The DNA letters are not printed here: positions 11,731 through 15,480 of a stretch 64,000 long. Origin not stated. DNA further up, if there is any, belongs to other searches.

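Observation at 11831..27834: Tightly coupled eight-gene locus pairing a giant cell-envelope subtilase with a complete Opp-type peptide importer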

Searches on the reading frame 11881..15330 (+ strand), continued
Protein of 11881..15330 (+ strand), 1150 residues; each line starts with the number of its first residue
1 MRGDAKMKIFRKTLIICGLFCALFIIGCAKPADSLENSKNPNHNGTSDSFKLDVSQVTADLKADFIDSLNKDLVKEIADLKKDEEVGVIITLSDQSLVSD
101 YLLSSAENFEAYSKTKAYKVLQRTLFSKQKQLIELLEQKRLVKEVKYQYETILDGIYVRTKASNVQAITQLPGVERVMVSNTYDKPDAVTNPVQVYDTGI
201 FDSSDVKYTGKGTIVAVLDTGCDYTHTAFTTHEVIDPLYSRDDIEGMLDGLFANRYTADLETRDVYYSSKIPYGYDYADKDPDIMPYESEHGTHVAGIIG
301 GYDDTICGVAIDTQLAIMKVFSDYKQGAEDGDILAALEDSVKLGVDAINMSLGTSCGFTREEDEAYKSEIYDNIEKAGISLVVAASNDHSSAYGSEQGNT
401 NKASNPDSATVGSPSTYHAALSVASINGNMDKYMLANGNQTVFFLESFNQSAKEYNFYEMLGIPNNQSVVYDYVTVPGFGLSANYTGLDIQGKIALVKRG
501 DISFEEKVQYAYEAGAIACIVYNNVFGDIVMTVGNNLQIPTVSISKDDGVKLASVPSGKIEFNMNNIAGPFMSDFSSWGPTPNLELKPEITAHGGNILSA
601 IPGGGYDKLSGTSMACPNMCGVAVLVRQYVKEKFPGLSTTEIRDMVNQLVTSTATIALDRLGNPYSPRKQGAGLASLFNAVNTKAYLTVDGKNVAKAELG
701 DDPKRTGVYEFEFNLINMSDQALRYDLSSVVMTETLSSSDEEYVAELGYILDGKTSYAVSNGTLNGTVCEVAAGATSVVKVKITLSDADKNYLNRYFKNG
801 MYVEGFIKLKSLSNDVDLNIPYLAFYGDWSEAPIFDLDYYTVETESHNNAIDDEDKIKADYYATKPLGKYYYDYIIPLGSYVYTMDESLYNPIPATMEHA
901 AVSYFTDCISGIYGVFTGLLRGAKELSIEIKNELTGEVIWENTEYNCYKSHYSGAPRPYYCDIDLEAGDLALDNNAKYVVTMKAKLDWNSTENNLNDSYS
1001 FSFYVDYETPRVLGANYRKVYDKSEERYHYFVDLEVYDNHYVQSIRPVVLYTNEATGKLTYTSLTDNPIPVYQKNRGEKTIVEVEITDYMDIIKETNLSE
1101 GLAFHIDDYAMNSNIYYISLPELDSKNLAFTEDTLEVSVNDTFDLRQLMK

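Call 29: find_related_loci(query=A1, collection=metagenome_contigs, flank=10000)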
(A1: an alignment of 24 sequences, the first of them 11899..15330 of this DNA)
Query A1 (1144 aa) in metagenome_contigs; peptide patterns used: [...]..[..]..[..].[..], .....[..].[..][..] (x = any residue, [..] = any of these).
600 stretches matched a pattern (row limit reached: there are more); 365 encode a relative of the query (tblastn E <= 1e-3); the best 80 are kept; 80 distinct loci.
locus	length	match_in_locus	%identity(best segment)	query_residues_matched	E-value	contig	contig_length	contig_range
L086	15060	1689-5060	58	46-1143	0e+0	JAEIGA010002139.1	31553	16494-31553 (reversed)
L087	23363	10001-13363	50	13-1127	0e+0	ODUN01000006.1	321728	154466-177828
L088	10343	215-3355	43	68-1114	0e+0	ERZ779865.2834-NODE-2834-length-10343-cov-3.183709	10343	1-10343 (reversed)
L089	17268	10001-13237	40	126-1113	0e+0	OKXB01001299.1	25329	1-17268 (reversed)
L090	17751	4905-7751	35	66-1039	1e-144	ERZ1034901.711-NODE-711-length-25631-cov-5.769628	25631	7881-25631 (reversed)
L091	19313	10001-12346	37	47-830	5e-122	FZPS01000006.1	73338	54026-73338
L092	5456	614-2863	31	71-827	5e-86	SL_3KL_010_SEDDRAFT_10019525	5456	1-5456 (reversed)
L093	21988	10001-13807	31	51-1036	4e-83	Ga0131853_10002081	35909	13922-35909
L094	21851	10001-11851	27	138-823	1e-46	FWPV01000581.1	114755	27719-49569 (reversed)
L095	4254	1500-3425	25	140-823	6e-46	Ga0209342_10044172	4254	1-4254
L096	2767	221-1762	29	123-675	2e-41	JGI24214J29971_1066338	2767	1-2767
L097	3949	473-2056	28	116-675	4e-40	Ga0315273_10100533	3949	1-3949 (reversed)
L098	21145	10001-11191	33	260-682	1e-36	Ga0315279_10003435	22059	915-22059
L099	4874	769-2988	25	60-823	1e-36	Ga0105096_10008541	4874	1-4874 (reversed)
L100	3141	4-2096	41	308-1039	1e-69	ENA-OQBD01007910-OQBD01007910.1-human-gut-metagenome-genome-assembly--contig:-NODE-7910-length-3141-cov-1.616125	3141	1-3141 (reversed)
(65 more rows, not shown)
